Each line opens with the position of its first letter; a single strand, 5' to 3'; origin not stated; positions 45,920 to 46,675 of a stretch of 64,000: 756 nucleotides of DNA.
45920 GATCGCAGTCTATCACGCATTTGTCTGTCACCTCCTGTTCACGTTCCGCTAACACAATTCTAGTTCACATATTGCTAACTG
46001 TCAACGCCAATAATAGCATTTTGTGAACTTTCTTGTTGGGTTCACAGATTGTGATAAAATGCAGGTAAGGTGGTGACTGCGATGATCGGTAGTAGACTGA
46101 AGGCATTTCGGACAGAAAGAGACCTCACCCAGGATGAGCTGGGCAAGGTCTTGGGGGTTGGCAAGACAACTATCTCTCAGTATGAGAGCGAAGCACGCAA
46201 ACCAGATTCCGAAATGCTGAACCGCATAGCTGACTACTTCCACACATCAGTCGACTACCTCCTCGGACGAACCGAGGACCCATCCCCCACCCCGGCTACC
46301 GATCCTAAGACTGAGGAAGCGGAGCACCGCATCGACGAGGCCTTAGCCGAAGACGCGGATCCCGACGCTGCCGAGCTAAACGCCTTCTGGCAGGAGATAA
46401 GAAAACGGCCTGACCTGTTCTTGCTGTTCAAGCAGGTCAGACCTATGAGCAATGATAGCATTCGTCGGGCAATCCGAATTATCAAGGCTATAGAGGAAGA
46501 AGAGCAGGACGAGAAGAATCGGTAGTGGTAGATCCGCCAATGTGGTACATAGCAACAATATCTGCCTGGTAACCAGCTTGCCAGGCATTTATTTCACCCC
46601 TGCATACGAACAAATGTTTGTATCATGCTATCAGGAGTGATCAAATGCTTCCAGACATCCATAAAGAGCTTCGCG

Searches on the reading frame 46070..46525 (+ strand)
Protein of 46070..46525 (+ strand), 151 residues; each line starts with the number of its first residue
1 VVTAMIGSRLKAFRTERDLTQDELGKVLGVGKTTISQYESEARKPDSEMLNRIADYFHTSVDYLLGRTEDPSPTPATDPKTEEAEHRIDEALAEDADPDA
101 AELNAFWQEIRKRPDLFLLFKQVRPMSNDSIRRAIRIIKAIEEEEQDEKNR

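Call 61: search_protein_families(library=padloc, proteins=[window:46070-46525:+], max_evalue=0.001)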
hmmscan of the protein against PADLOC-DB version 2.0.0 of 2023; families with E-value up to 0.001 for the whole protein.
window:46070-46525:+ (151 aa): 17 families
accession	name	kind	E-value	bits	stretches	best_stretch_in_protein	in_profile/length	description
PDLC04142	capH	-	2e-13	49.3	1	4-144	5-101/103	capH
PDLC02926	HTH_VI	-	7.6e-13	46.5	1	5-77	1-73/92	-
PDLC03952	RmrA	-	5e-11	40.1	1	4-69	21-86/395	-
PDLC03954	RmrA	-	1.2e-10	38.9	1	3-72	8-77/380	-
PDLC03951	RmrA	-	1.6e-10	38.6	1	3-70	6-73/400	-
PDLC03949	RmrA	-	2e-09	34.8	1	8-69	5-66/363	-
PDLC03944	RmrA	-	5.9e-09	33.4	1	5-67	6-68/384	-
PDLC03947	RmrA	-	1e-08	32.5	1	4-68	10-74/383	-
PDLC03945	RmrA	-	8.1e-08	29.8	1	6-67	3-64/394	-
PDLC03953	RmrA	-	1.6e-06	25.6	1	1-65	1-65/373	-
PDLC03956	RmrA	-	2e-06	25.2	1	4-69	7-73/399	-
PDLC03948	RmrA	-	5.4e-06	23.5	1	6-65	9-68/397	-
PDLC03946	RmrA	-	6.8e-06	23.1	1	8-66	5-63/357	-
PDLC03955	RmrA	-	1.4e-05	22.6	1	8-76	23-89/371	-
PDLC03667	Control_protein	-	2.1e-05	22.8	1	5-68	1-68/101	control protein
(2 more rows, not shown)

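Call 62: search_protein_families(library=pfam, proteins=[window:46070-46525:+], max_evalue=0.001)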
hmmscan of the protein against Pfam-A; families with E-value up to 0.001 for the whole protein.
window:46070-46525:+ (151 aa): 4 families
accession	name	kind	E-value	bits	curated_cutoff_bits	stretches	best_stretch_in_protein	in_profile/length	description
PF01381.28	HTH_3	-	2e-14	53.8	23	1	10-64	1-55/55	Helix-turn-helix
PF13560.12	HTH_31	-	3.3e-11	43.8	27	1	7-62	3-59/64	Helix-turn-helix domain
PF12844.13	HTH_19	-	1.6e-10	41.1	30.2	1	7-65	1-59/64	Helix-turn-helix domain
PF04545.22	Sigma70_r4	-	6.7e-05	22.8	24.1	1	14-43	16-45/50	Sigma-70, region 4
